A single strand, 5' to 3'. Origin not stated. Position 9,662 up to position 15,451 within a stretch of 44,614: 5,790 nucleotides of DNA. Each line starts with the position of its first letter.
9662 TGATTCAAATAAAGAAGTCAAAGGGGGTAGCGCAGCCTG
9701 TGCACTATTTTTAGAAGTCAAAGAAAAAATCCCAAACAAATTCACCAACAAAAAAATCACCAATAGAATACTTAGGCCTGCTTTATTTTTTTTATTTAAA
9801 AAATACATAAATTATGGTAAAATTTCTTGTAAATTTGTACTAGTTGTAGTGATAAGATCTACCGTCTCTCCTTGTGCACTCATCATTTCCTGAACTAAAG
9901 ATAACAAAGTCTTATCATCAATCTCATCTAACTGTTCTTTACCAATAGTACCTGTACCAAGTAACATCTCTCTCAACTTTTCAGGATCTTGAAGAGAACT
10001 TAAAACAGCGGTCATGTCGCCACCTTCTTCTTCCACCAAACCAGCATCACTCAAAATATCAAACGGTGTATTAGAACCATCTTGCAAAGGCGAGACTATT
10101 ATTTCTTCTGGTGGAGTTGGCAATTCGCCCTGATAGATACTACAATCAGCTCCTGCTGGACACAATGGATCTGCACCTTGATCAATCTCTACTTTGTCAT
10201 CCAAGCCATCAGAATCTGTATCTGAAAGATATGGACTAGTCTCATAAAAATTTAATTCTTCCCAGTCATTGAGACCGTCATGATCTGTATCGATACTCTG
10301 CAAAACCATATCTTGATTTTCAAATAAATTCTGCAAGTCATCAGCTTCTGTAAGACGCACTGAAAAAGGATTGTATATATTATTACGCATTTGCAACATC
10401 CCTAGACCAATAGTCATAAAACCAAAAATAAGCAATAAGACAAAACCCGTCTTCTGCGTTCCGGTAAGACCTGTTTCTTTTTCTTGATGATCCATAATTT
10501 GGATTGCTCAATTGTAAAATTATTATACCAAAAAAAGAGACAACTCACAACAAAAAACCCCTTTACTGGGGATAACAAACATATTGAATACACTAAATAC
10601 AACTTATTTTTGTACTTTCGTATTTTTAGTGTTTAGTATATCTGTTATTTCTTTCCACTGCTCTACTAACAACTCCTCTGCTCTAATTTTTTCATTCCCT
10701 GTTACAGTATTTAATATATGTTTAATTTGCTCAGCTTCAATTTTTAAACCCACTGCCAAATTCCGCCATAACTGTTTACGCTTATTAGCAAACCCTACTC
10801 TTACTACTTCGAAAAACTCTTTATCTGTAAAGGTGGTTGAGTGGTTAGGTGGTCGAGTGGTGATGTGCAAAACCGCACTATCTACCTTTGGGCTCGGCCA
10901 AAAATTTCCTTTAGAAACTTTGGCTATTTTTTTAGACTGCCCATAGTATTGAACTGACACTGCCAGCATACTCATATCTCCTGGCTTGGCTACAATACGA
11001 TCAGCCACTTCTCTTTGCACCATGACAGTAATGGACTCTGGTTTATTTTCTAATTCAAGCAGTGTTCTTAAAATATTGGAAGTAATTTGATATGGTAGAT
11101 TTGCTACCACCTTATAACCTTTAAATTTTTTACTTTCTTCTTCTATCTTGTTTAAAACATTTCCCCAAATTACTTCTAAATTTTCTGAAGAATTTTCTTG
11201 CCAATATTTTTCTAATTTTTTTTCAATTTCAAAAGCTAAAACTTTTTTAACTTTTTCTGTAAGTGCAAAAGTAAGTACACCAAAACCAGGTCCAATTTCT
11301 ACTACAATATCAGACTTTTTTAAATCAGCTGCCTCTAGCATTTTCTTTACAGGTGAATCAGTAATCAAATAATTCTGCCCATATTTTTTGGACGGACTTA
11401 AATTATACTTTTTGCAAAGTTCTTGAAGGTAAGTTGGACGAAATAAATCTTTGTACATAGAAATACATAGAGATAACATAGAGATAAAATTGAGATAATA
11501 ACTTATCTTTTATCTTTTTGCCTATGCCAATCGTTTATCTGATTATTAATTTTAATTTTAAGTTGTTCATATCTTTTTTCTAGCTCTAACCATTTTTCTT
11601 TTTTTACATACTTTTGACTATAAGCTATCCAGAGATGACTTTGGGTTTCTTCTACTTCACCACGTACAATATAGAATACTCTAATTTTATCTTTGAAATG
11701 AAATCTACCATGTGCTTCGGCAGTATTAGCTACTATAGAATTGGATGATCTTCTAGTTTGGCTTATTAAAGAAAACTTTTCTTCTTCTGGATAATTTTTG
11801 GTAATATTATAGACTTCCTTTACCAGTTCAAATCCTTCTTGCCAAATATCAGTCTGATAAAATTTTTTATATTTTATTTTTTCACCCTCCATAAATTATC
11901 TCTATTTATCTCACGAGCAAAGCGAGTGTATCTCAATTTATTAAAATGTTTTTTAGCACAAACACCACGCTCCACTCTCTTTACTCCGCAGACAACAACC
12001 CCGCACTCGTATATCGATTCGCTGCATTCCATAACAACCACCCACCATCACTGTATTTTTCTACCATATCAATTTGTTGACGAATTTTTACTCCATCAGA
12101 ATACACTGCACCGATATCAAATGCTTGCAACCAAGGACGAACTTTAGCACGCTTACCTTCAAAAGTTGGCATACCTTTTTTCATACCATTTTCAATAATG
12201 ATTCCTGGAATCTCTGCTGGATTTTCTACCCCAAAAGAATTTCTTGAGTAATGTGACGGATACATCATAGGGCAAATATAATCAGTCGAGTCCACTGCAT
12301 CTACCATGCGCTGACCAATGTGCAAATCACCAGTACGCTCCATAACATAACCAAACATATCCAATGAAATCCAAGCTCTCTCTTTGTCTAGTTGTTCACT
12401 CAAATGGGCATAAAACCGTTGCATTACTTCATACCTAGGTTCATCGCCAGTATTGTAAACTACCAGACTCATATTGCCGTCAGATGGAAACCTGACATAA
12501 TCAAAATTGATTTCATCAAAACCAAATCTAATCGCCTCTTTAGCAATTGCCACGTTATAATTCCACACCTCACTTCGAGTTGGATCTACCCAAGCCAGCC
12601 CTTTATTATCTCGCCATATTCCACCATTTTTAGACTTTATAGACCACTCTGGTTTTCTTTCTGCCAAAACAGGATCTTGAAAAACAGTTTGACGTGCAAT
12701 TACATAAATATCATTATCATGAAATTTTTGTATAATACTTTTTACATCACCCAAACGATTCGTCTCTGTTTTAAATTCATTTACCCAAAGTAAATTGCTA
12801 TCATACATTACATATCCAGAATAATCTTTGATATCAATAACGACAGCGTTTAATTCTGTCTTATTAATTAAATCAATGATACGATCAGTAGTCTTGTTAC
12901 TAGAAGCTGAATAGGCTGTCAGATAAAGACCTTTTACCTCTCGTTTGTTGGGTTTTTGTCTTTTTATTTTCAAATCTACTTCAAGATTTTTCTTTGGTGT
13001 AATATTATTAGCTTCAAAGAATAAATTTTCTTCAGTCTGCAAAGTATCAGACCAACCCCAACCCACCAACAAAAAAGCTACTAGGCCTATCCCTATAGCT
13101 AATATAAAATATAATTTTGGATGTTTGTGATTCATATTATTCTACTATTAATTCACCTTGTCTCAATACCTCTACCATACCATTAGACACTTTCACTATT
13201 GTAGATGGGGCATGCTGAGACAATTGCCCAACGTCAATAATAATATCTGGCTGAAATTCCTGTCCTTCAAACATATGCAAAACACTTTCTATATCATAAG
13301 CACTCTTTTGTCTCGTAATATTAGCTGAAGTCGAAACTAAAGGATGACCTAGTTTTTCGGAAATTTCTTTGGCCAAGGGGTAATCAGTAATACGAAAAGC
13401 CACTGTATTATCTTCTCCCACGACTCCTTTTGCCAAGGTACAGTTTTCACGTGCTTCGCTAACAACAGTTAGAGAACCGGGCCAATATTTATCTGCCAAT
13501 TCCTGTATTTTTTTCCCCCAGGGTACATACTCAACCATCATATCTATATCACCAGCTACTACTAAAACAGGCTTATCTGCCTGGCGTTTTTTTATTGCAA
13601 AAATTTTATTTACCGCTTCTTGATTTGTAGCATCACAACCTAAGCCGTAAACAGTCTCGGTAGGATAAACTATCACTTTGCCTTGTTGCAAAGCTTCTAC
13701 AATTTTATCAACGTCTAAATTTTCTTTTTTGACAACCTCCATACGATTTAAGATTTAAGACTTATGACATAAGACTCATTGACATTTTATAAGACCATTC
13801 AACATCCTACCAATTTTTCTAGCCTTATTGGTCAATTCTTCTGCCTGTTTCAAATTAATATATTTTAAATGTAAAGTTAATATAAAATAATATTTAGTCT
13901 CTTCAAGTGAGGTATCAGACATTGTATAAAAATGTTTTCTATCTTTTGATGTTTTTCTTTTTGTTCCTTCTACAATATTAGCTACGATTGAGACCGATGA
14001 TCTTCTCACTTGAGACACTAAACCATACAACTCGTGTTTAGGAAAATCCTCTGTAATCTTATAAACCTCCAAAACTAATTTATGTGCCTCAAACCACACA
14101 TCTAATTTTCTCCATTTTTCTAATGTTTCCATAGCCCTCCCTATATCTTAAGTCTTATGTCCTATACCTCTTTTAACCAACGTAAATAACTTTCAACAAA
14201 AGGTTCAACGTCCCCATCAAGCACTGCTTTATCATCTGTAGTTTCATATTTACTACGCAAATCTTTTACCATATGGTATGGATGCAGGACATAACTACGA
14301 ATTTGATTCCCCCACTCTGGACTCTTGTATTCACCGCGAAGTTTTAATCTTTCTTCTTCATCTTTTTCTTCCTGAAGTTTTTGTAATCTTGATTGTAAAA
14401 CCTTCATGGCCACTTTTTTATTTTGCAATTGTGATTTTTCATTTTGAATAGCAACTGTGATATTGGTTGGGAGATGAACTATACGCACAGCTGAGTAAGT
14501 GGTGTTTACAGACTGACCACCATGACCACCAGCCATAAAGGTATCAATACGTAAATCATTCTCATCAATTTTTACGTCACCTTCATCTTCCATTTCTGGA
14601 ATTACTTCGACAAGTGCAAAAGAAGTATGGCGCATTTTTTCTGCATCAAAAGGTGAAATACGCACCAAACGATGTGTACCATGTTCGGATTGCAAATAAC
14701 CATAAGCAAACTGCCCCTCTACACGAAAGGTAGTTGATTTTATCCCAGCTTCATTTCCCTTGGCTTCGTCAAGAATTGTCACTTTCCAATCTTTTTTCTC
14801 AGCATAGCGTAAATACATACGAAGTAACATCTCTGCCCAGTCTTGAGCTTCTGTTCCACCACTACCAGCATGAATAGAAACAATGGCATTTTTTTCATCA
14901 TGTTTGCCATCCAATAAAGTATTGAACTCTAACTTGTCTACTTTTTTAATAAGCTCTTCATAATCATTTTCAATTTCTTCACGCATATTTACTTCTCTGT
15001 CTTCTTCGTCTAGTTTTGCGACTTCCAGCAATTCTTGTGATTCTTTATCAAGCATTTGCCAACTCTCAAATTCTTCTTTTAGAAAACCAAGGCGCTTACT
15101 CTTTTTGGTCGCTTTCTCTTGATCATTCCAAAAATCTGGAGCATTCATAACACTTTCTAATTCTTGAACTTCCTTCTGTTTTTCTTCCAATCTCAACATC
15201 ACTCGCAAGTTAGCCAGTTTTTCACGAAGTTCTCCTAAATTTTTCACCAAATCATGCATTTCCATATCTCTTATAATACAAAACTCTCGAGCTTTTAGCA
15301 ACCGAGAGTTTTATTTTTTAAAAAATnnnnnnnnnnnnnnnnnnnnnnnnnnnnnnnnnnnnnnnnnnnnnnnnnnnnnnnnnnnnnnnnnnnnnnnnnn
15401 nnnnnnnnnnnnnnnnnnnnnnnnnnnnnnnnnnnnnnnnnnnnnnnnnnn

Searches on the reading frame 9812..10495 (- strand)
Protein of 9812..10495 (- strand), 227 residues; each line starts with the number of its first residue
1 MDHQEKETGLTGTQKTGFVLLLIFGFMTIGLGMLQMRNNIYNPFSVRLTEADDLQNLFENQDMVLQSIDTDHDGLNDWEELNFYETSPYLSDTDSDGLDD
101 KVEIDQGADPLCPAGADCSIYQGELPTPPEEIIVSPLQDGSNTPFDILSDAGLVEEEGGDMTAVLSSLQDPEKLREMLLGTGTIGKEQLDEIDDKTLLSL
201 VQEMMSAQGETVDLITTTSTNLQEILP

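Call 8: search_protein_families(library=pfam, proteins=[window:9812-10495:-], max_evalue=0.001)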
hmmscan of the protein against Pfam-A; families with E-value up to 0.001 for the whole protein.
window:9812-10495:- (227 aa): 1 family
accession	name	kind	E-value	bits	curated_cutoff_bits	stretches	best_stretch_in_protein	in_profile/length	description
PF18884.5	TSP3_bac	-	0.00022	21.4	25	0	92-111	1-20/22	Bacterial TSP3 repeat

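Call 56: search_protein_families(library=phrogs, proteins=[window:9812-10495:-], max_evalue=0.1)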
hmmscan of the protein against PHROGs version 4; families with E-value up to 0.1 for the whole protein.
window:9812-10495:- (227 aa): 0 families

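Call 82: find_homologous_proteins(query=window:9812-10495:-, max_evalue=0.001)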
Query window:9812-10495:- (227 aa): 220 proteins with E <= 0.001 among 591 candidates; the best 120 are listed.
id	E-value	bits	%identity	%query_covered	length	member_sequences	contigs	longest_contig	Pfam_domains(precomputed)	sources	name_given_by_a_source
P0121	4.0e-143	493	100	100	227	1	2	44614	-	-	-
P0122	3.8e-93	329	71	96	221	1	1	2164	-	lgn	-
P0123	2.8e-92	326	69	96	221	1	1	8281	-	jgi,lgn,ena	-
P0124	1.6e-68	249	56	96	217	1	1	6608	PF18884.6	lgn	-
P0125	2.2e-65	238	55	99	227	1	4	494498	PF18884.6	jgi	-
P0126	2.7e-65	238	55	90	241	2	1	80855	PF18884.6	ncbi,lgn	-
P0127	5.4e-64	234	54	92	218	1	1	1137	PF18884.6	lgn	-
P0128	5.5e-64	234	56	91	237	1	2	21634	PF18884.6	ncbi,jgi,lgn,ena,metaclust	metaclust:\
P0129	3.8e-62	228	54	88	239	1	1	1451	PF18884.6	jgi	jgi:hypothetical protein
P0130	1.8e-61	226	53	98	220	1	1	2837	PF18884.6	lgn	-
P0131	9.0e-61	223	53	85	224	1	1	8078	-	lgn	-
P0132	1.3e-59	220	50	97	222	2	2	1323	PF18884.6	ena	-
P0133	5.2e-59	218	53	92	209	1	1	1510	PF18884.6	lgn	-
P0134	6.0e-59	217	51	93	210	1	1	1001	-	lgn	-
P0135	1.7e-58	216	54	93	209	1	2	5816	-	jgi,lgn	jgi:hypothetical protein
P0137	1.2e-57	213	51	92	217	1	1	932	PF18884.6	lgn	-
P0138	1.6e-57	213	50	98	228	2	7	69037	PF18884.6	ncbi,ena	-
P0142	6.3e-57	211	54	90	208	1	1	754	PF18884.6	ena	-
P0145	1.7e-56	209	50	93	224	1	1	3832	PF18884.6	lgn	-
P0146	2.4e-56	209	48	99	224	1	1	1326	PF18884.6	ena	-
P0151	3.3e-55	205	49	93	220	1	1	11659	PF18884.6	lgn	-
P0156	5.0e-54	201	46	97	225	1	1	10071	PF18884.6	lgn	-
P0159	2.1e-53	199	48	97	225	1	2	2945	PF18884.6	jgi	jgi:hypothetical protein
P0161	5.6e-53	198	49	92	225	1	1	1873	PF18884.6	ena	-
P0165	2.2e-52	196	48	97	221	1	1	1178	PF18884.6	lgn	-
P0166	2.3e-52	196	51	92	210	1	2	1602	PF18884.6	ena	-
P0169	6.2e-52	194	50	92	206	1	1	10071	PF18884.6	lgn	-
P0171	1.9e-51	193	50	86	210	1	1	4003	PF18884.6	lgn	-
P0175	1.3e-50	190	50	92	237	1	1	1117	PF18884.6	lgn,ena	-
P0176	1.7e-50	190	48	92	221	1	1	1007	PF18884.6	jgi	-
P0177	2.9e-50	189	47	92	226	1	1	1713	PF18884.6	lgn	-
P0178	3.4e-50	189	47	92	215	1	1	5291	PF18884.6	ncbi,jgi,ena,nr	ncbi:hypothetical protein KJ785_00215 [Patescibacteria group bacterium]|nr:hypothetical protein [Pat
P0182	9.1e-50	187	46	93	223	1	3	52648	PF18884.6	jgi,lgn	-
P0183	1.3e-49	187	47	92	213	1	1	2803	PF18884.6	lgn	-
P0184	1.4e-49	187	49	91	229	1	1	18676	PF18884.6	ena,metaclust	metaclust:\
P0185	1.4e-49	187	49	91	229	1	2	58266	PF18884.6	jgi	-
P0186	2.4e-49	186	47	97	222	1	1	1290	PF18884.6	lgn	-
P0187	3.2e-49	186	47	92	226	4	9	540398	PF18884.6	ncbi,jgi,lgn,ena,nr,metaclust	ncbi:MAG TPA: hypothetical protein DCS29_02735 [Candidatus Magasanikbacteria bacterium]|nr:MAG: hypo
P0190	5.1e-49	185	48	92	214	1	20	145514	PF18884.6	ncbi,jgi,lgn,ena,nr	ncbi:MAG: hypothetical protein HOA57_02980 [Candidatus Magasanikbacteria bacterium]|jgi:hypothetical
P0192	6.3e-49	185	49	90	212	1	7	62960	PF18884.6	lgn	-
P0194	8.4e-49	184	48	92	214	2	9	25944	PF18884.6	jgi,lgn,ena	-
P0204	2.0e-48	183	46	92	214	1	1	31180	PF18884.6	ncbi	ncbi:MAG: thrombospondin type 3 repeat-containing protein [Candidatus Magasanikbacteria bacterium]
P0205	2.3e-48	183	46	92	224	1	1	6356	PF18884.6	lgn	-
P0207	2.9e-48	182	46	93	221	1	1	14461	PF18884.6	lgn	-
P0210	4.6e-48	182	46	92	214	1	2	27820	PF18884.6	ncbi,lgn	-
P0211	7.2e-48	181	48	89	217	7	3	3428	PF18884.6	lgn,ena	-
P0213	8.2e-48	181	48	89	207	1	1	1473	PF18884.6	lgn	-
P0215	1.9e-47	180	48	90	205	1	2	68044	PF18884.6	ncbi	-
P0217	2.9e-47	179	47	92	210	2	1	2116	PF18884.6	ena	-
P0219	3.2e-47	179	44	90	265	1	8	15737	PF18884.6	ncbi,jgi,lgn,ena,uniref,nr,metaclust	ncbi:MAG: hypothetical protein COX81_02730 [Candidatus Magasanikbacteria bacterium CG_4_10_14_0_2_um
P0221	6.0e-47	178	45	93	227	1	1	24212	PF18884.6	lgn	-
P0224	1.3e-46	177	44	92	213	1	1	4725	PF18884.6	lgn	-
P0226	1.7e-46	177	42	90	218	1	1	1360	PF18884.6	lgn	-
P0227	1.9e-46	177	42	100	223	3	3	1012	PF18884.6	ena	-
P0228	2.3e-46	176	50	89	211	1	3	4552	PF18884.6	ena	-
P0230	3.1e-46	176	44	95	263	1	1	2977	PF18884.6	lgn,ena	-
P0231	6.4e-46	175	49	88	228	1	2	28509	PF18884.6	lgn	-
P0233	7.4e-46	175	49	86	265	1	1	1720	PF18884.6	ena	-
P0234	7.9e-46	174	45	94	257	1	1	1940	PF18884.6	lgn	-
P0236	1.6e-45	174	50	85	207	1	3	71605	PF18884.6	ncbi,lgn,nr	ncbi:thrombospondin type 3 repeat-containing protein [Patescibacteria group bacterium]|nr:thrombospo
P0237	2.2e-45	173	45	91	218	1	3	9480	PF18884.6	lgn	-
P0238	3.3e-45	172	47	86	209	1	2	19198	PF18884.6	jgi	jgi:hypothetical protein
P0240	4.4e-45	172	47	93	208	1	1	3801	PF18884.6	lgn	-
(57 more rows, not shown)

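Call 92: find_encoding_contigs(protein=P0121, flank=10000, max_places=4)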
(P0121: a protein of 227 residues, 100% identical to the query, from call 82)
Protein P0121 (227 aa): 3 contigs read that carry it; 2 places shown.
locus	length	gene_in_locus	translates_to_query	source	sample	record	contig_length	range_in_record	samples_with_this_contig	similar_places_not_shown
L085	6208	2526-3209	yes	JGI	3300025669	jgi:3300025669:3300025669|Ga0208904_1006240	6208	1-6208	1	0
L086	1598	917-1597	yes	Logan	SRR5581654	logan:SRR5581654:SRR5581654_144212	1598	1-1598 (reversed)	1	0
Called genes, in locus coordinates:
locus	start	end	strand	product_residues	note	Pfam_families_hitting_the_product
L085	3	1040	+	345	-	?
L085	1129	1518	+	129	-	PF05635:23S_rRNA_IVP, PF22296:bAvd (weak)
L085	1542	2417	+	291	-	PF00398:RrnaAD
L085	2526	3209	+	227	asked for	-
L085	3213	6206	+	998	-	?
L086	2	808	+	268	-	?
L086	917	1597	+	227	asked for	?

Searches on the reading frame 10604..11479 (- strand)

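Call 8: search_protein_families(library=pfam, proteins=[window:10604-11479:-], max_evalue=0.001)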
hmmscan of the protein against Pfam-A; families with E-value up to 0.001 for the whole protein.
window:10604-11479:- (291 aa): 2 families
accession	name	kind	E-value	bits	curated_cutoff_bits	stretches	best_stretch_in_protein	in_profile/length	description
PF00398.26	RrnaAD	-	2.7e-47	161.5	24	1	31-282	6-261/263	Ribosomal RNA adenine dimethylase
PF08123.19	DOT1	-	0.0005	20.1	23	0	23-128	13-119/205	Histone methylation protein DOT1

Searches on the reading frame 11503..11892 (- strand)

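Call 8: search_protein_families(library=pfam, proteins=[window:11503-11892:-], max_evalue=0.001)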
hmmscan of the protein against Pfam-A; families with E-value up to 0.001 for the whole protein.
window:11503-11892:- (129 aa): 2 families
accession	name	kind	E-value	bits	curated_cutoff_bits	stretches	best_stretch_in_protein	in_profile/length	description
PF05635.17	23S_rRNA_IVP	-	2.7e-29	101.9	33.8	1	14-116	3-105/106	23S rRNA-intervening sequence protein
PF22296.2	bAvd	-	6.8e-06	27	40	1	22-109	9-94/107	bAvd-like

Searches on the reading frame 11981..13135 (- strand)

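Call 8: search_protein_families(library=pfam, proteins=[window:11981-13135:-], max_evalue=0.001)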
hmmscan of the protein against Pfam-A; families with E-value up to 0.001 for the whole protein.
window:11981-13135:- (384 aa): 2 families
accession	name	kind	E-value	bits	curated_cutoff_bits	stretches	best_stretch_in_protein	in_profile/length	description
PF13200.12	DUF4015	-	2.5e-101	339.4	27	1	69-375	1-313/313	Putative glycosyl hydrolase domain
PF14871.12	GHL6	-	3.6e-10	40.6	35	1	85-177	4-89/132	Hypothetical glycosyl hydrolase 6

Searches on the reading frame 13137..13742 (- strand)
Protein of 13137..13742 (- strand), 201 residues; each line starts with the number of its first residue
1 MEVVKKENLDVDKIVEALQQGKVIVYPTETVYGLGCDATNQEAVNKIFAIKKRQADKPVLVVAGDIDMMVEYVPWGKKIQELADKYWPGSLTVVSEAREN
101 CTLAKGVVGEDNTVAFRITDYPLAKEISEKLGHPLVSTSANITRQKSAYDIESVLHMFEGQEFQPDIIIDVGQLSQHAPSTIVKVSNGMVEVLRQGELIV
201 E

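Call 8: search_protein_families(library=pfam, proteins=[window:13137-13742:-], max_evalue=0.001)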
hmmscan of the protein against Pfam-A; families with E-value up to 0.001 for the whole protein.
window:13137-13742:- (201 aa): 1 family
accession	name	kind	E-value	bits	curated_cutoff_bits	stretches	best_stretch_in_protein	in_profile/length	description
PF01300.24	Sua5_yciO_yrdC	-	4.6e-52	176.5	25.1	1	16-196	1-178/178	Telomere recombination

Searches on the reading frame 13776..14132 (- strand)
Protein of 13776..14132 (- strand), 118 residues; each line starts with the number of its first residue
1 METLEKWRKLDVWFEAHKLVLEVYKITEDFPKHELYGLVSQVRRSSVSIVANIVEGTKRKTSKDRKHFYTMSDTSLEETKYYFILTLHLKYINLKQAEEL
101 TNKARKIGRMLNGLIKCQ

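Call 8: search_protein_families(library=pfam, proteins=[window:13776-14132:-], max_evalue=0.001)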
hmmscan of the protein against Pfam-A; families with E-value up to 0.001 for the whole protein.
window:13776-14132:- (118 aa): 2 families
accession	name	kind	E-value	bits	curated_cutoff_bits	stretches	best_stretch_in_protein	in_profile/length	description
PF05635.17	23S_rRNA_IVP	-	1e-35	122.6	33.8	1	8-113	1-106/106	23S rRNA-intervening sequence protein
PF22296.2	bAvd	-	3.6e-12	47.2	40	1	17-116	8-105/107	bAvd-like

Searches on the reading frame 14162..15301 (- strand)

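Call 8: search_protein_families(library=pfam, proteins=[window:14162-15301:-], max_evalue=0.001)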
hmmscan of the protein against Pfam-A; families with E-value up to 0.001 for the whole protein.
window:14162-15301:- (379 aa): 2 families
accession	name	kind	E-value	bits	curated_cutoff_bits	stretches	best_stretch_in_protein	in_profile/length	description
PF03462.23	PCRF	-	4.1e-57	193.6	24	1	42-231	2-194/194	PCRF domain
PF00472.26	RF-1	-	2.5e-36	124.6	35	1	241-349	3-116/116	RF-1 domain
